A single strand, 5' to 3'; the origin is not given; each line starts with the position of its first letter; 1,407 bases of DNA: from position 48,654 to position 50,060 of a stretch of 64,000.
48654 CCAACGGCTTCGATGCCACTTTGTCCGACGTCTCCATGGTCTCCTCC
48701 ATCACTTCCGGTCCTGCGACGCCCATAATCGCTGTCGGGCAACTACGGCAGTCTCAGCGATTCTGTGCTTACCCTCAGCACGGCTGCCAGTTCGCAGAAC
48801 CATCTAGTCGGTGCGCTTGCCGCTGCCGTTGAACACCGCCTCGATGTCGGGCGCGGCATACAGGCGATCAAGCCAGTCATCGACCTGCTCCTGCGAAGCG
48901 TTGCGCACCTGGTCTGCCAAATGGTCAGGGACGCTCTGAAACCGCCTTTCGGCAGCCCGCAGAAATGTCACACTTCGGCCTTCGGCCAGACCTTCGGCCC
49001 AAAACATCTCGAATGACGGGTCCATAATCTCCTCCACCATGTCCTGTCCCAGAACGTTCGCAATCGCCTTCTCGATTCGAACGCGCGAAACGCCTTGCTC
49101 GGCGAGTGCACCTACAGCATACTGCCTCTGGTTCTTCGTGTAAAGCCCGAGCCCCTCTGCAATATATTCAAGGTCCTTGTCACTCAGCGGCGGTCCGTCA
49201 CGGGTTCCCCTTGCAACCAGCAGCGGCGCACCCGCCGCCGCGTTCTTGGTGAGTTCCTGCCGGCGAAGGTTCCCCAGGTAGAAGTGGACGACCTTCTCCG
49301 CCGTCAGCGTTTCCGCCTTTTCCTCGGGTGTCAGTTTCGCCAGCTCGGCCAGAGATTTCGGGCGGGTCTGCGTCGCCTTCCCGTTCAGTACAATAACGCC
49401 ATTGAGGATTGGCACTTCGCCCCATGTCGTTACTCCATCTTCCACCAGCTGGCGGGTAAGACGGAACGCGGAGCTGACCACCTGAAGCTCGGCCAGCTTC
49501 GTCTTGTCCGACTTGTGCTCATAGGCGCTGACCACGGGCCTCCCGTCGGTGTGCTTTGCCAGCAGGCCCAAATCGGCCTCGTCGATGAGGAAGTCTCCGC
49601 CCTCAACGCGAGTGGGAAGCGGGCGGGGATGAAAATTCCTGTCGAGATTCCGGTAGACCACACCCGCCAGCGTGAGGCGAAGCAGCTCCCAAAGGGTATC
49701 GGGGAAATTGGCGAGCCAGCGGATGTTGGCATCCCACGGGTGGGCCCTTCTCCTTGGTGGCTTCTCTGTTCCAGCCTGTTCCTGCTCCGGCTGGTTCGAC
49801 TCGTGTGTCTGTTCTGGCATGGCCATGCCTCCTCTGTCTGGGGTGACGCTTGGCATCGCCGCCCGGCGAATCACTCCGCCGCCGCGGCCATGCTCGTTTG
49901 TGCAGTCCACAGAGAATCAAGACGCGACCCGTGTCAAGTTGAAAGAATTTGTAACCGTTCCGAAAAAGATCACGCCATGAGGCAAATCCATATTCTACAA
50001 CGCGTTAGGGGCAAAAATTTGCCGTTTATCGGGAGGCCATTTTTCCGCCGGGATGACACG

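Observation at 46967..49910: Locus C: a composite array containing a trpE 5' pseudo-copy, a decayed Rpn-like remnant, and single and double orphan modules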

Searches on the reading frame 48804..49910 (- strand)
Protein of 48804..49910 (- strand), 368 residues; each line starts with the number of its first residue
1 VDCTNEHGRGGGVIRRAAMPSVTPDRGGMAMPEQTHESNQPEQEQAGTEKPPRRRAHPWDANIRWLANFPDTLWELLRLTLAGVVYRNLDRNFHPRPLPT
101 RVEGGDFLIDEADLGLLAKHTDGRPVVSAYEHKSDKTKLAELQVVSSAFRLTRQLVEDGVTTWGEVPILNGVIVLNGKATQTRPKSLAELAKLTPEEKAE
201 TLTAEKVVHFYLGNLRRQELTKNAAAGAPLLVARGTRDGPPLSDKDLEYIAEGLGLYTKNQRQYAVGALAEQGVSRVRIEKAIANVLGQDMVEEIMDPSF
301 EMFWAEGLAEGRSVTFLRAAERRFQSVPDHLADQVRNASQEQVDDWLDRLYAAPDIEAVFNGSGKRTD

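Call 3: search_protein_families(library=pfam, proteins=[window:48804-49910:-], max_evalue=1)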
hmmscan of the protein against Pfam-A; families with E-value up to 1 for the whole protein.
window:48804-49910:- (368 aa): 1 family
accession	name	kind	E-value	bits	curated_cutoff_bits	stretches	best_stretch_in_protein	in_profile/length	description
PF04286.17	DUF445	-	0.17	12.2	33.8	1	186-357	84-229/368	Protein of unknown function (DUF445)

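Call 9: find_homologous_proteins(query=window:48804-49910:-, max_evalue=0.001)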
Query window:48804-49910:- (368 aa): 3 proteins with E <= 0.001 among 8000 candidates.
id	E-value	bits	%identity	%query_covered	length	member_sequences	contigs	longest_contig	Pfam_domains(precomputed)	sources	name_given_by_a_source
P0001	8.6e-223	757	100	92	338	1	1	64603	-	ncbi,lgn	-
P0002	4.1e-96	340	54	91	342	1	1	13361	-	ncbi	-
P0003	3.2e-68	249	51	70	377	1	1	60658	-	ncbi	-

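Call 12: find_encoding_contigs(protein=P0002, flank=10000, max_places=4)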
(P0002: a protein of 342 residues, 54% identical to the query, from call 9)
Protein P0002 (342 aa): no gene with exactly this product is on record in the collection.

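Call 13: find_encoding_contigs(protein=P0003, flank=10000, max_places=4)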
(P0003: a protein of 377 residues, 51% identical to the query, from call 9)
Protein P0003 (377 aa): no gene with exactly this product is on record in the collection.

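Call 14: find_encoding_contigs(protein=P0001, flank=3000, max_places=4)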
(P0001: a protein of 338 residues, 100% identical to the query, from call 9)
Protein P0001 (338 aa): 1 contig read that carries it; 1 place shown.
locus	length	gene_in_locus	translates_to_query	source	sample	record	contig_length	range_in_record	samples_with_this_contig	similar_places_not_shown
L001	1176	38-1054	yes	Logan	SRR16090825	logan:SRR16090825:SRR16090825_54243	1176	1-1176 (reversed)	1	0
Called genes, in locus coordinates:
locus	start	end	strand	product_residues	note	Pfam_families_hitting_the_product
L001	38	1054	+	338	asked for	-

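Call 20: find_related_loci(query=A2, collection=genome_contigs, flank=10000)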
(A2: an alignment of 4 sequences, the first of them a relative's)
Query A2 (338 aa) in genome_contigs; peptide patterns used: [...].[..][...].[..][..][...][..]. (x = any residue, [..] = any of these).
61 stretches matched a pattern, but none encodes a relative of the query by tblastn (E <= 1e-3).

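Call 25: search_protein_representatives(alignment_id=A2)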
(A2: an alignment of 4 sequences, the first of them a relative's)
Query: 4 sequences, 348 profile positions. Proteins with E-value up to 0.001 (for the whole library): 3402; up to 1e-10: 240; up to 1e-30: 9. The best 150 are listed.
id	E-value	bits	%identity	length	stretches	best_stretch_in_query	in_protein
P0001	2.2e-157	540.2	-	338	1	1-343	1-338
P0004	3.8e-148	509.8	-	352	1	1-347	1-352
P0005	5.3e-137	473.1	-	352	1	1-348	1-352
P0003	1.6e-83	297.2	-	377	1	1-265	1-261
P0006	6.1e-65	236.1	-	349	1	28-340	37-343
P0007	2.6e-56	207.7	-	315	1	30-340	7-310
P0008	4.9e-41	157.5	-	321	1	70-347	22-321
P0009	3.2e-40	154.8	-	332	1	26-347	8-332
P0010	1.2e-31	126.7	-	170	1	180-340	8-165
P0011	3.0e-28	115.5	-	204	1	29-228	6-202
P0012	3.4e-28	115.3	-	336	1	29-338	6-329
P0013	1.9e-27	112.8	-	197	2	282-343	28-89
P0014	7.7e-27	110.8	-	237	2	279-347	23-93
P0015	9.0e-25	104.0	-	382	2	279-347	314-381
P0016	5.3e-24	101.5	-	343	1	25-338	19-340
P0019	8.7e-23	97.5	-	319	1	20-337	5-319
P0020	3.0e-22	95.7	-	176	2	258-337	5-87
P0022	2.6e-21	92.6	-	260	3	280-335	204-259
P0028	3.2e-19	85.8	-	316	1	27-335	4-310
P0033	5.0e-18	81.8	-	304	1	28-336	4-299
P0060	3.3e-15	72.6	-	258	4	285-337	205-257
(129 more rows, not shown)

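Call 26: search_protein_families(library=pfam, proteins=[P0006, P0007, P0009, P0012, P0016, P0019, P0028, P0033, P0022, P0060], max_evalue=0.01)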
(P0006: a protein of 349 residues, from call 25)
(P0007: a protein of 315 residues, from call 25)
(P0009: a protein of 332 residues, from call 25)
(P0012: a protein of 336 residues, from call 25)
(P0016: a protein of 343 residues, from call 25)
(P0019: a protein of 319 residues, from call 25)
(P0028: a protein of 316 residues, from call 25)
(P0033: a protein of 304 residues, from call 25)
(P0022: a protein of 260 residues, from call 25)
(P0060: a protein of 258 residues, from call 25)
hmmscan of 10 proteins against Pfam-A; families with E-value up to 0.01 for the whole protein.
P0006 (349 aa): 1 family
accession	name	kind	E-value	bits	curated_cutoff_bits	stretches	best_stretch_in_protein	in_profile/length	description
PF04754.18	Transposase_31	-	9.6e-05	22.5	21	1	104-213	66-172/203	Putative transposase, YhgA-like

P0007 (315 aa): 1 family
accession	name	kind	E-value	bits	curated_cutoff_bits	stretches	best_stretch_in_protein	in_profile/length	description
PF04754.18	Transposase_31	-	7.6e-05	22.8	21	1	7-178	2-170/203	Putative transposase, YhgA-like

P0009 (332 aa): 0 families

P0012 (336 aa): 0 families

P0016 (343 aa): 2 families
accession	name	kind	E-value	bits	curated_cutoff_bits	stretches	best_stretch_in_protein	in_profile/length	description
PF04754.18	Transposase_31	-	3.5e-31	108.8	21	1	28-207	1-174/203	Putative transposase, YhgA-like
PF14261.11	DUF4351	-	0.003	18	25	1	282-328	1-47/59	Domain of unknown function (DUF4351)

P0019 (319 aa): 2 families
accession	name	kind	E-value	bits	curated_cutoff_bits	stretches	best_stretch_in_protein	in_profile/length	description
PF04754.18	Transposase_31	-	0.00062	19.8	21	1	12-188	3-164/203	Putative transposase, YhgA-like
PF14261.11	DUF4351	-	0.0008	19.9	25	1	263-305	2-44/59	Domain of unknown function (DUF4351)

P0028 (316 aa): 2 families
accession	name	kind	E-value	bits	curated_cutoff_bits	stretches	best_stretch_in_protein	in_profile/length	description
PF04754.18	Transposase_31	-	1.2e-35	123.4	21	1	6-190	1-180/203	Putative transposase, YhgA-like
PF14261.11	DUF4351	-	0.00014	22.3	25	1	255-302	1-48/59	Domain of unknown function (DUF4351)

P0033 (304 aa): 2 families
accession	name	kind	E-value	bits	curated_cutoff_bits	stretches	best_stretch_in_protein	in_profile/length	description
PF04754.18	Transposase_31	-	5.5e-33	114.7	21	1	5-194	1-197/203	Putative transposase, YhgA-like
PF14261.11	DUF4351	-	1e-07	32.4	25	1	244-297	2-55/59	Domain of unknown function (DUF4351)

P0022 (260 aa): 1 family
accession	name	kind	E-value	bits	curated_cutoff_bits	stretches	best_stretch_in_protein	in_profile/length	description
PF14261.11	DUF4351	-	3.3e-25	88.3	25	3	205-258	2-55/59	Domain of unknown function (DUF4351)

P0060 (258 aa): 6 families
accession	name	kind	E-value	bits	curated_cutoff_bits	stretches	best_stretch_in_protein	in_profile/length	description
PF14261.11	DUF4351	-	6.2e-13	49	25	1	77-124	7-54/59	Domain of unknown function (DUF4351)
PF23886.1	DUF7239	-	7.3e-08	33.1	24.6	0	216-233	6-23/112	Family of unknown function (DUF7239)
PF15127.11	SmAKAP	-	9.4e-06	27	27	0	92-110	76-94/97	Small membrane A-kinase anchor protein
PF02209.24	VHP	-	1.5e-05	25.3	27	0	156-169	18-31/36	Villin headpiece domain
PF03461.20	TRCF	-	0.0013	19.4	25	0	135-170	24-59/95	TRCF domain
PF17925.6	TetR_C_20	-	0.0065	17.1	26.5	0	66-109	59-99/107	Tetracyclin repressor-like, C-terminal domain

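Call 27: predict_structure(alignment_id=A2)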
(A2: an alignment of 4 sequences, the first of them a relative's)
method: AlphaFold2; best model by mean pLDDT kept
length: 338 residues; sequences in the alignment: 4
mean_pLDDT: 65.2   pTM: 0.58
mean pLDDT of the five models: 65.2, 64.8, 64.4, 61.4, 51.0
residues with pLDDT >= 90: 14; 70-90: 162; 50-70: 82; < 50: 80
segments of 3 or more residues with pLDDT < 50: 1-31, 74-79, 148-174, 275-280, 333-338
pLDDT, mean of each block of 10 residues (from residue 1): 31 31 33 60 80 67 74 48 75 78 62 71 74 66 59 40 39 57 80 84 64 88 83 77 77 91 70 46 68 80 77 67 73 42
secondary structure, 60 per line:
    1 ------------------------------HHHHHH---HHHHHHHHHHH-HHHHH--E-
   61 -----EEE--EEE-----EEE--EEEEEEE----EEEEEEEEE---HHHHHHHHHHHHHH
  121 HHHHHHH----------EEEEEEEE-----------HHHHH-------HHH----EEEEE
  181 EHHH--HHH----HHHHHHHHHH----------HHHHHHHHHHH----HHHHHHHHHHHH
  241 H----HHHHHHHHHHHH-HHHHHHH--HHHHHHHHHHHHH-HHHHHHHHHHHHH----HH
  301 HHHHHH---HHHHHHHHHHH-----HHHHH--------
elements in order: H31-36 H40-50 H52-56 E66-68 E71-73 E79-81 E84-90 E95-103 H107-127 E138-145 H157-161 E176-181 H194-203 H214-224 H229-241 H246-257 H259-265 H268-280 H282-294 H299-306 H310-320 H326-330

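Call 29: search_solved_structures(query=A2, max_evalue=10, show_alignments=2)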
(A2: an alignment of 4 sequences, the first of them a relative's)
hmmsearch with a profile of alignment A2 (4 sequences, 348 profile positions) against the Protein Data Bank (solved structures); distinct sequences matched with E-value up to 10: 1.
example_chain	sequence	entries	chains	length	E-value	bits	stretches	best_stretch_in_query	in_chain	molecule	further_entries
8kc4_A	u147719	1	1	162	0.0023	20.4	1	199-282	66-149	De novo design protein -NA05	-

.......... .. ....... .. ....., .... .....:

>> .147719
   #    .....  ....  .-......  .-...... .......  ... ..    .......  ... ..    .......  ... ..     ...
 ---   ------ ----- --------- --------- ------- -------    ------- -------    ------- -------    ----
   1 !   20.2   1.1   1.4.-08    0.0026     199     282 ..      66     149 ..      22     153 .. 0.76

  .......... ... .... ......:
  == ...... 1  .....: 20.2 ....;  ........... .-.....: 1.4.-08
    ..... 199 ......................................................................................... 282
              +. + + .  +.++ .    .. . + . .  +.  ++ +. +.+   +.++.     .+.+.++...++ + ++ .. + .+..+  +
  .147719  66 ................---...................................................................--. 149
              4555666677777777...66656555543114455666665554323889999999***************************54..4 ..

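Call 31: fold_search(model_id=the predicted structure, library=pdb)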
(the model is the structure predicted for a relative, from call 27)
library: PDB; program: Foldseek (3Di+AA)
matches with E <= 10: 318; with E <= 0.001: 0
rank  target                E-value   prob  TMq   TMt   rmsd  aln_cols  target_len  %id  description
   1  5gke_A                3.1e-02  0.91  0.19  0.24   6.2       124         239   16  Structure of EndoMS-dsDNA1 complex (released 2016-11-02)
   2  5gkj_B                5.0e-02  0.91  0.17  0.23   6.4       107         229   20  Structure of EndoMS in apo form (released 2016-11-02)
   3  1wtd_B                1.3e-01  0.23  0.17  0.20  12.6       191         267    9  Crystal structure of type II restrcition endonuclease, EcoO109I DNA-free form (released 2004-12-14)
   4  4f0p_C                1.9e-01  0.38  0.22  0.18  13.8       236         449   14  MspJI Restriction Endonuclease - P31 Form (released 2012-08-08)
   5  6wxw_A                2.1e-01  0.54  0.20  0.19   7.1       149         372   11  crystal structure of apo Card1 (released 2020-12-30)
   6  6hz4_N                5.5e-01  0.23  0.17  0.30   7.2       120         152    8  Structure of McrBC without DNA binding domains (one half of the full complex) (released 2019-07-24)
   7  9jr9_A                6.1e-01  0.12  0.16  0.07  14.5       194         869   14  Electronic microscopy structure of human schlafen14-E211A dimer (released 2025-08-06)
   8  9uie_B                6.4e-01  0.11  0.16  0.07  14.4       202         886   14  Electronic microscopy structure of human schlafen14-E211A dimer in complex with dsRNA (released 2025-08-06)
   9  5jp3_A                6.8e-01  0.08  0.12  0.15  16.9       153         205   16  Structure of Xanthomonas campestris effector protein XopD bound to ubiquitin (released 2016-07-27)
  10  7fiw_A                7.5e-01  0.04  0.13  0.08  17.5       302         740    6  Crystal structure of the complex formed by Wolbachia cytoplasmic incompatibility factors CidAwMel(ST) and CidBND1-ND2  (released 2022-04-06)
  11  9jus_V                7.9e-01  0.16  0.14  0.07   9.5       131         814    9  Structure of villin bound to an actin trimer (released 2025-10-08)
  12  8z1g_A                7.9e-01  0.08  0.12  0.07  11.8       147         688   14  Cryo-EM structure of human ELAC2-pre-tRNA (released 2024-12-18)
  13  9g5b_a                8.8e-01  0.15  0.12  0.29  10.7        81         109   21  Assembly intermediate of human mitochondrial ribosome small subunit (State A) (released 2025-04-23)
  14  9hr5_A                9.3e-01  0.10  0.19  0.17  20.1       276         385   10  Salmonella enterica Lamassu LmuA nuclease tetramer bound to DNA duplex (released 2025-10-01)
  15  5jp1_A                9.3e-01  0.08  0.12  0.17  12.4       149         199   13  Structure of Xanthomonas campestris effector protein XopD bound to tomato SUMO (released 2016-07-27)
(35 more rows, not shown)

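Call 35: list_cluster_members(proteins=[P0001, P0002, P0003, P0006, P0007, P0013, P0014])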
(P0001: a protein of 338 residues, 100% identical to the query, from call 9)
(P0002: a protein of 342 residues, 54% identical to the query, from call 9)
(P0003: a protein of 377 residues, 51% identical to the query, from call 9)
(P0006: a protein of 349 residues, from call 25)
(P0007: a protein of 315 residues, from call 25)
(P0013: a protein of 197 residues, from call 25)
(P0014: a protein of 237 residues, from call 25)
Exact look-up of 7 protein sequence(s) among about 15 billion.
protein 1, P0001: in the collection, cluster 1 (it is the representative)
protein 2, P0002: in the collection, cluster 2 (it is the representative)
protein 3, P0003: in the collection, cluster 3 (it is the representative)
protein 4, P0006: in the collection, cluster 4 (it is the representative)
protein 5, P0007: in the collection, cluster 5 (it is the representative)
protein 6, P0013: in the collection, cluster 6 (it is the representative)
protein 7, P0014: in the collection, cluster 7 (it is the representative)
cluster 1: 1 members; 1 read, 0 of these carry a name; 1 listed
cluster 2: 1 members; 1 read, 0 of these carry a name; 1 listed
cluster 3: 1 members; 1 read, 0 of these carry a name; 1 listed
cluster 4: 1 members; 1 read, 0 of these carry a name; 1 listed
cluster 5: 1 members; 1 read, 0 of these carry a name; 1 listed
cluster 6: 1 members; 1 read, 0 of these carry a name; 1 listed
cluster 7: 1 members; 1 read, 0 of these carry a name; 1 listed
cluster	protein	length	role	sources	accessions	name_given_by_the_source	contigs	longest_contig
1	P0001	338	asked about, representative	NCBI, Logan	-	-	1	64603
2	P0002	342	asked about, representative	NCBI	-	-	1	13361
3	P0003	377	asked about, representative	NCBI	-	-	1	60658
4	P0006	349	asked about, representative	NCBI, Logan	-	-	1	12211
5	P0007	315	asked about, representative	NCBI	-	-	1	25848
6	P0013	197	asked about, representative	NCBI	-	-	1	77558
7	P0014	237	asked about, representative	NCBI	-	-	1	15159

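Call 56: find_encoding_contigs(protein=P0013, flank=6000, max_places=3)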
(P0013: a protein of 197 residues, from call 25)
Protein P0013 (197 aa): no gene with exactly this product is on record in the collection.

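Call 57: find_encoding_contigs(protein=P0014, flank=6000, max_places=3)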
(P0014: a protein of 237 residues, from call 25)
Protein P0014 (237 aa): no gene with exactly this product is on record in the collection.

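Call 60: find_related_loci(query=A5, collection=metagenome_contigs, flank=6000)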
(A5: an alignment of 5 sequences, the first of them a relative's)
Query A5 (338 aa) in metagenome_contigs; peptide patterns used: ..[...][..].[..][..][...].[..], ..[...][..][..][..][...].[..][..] (x = any residue, [..] = any of these).
600 stretches matched a pattern, but none encodes a relative of the query by tblastn (E <= 1e-3).

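Call 61: find_related_loci(query=P0001, collection=metagenome_contigs, flank=8000)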
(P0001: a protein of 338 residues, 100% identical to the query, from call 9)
Query P0001 (338 aa) in metagenome_contigs; peptide patterns used: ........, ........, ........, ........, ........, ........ (x = any residue, [..] = any of these).
104 stretches matched a pattern, but none encodes a relative of the query by tblastn (E <= 1e-3).

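Call 69: search_protein_families(library=padloc, proteins=[P0001], max_evalue=1)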
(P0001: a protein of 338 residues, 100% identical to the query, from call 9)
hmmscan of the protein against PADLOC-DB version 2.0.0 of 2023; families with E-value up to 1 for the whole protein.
P0001 (338 aa): 0 families

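Call 84: find_encoding_contigs(protein=P0020, flank=5000, max_places=5)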
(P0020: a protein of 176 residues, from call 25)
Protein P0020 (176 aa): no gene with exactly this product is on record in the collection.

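Call 85: search_dna_similar(query=P0001, collection=plasmids, mode=protein, max_evalue=0.001, max_rows=15)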
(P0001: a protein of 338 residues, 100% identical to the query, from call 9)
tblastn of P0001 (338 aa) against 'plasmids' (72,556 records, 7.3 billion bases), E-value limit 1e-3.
Records with a match: 1; places in all: 1; records where one place covers at least 80% of the query: 0.
Best place of each record, by identity: <60% 1.
By first word of the organism name: Skermanella 1.
By predicted mobility (MOB-suite, as given by PLSDB): mobilizable 1.
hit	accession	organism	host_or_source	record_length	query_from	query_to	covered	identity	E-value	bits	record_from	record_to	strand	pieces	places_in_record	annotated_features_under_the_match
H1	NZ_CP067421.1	Skermanella sp. TT6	Homo sapiens,single cell,skin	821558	120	331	63%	26.1%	5e-4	49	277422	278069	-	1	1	Rpn family recombination-promoting nuclease/putative transposase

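Call 86: search_protein_families(library=ncbifam, proteins=[P0001, P0006, P0007], max_evalue=10)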
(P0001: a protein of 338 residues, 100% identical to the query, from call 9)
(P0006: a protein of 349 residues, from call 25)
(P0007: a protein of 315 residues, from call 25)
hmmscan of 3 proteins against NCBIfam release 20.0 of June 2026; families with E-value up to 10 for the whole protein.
P0001 (338 aa): 0 families

P0006 (349 aa): 0 families

P0007 (315 aa): 0 families
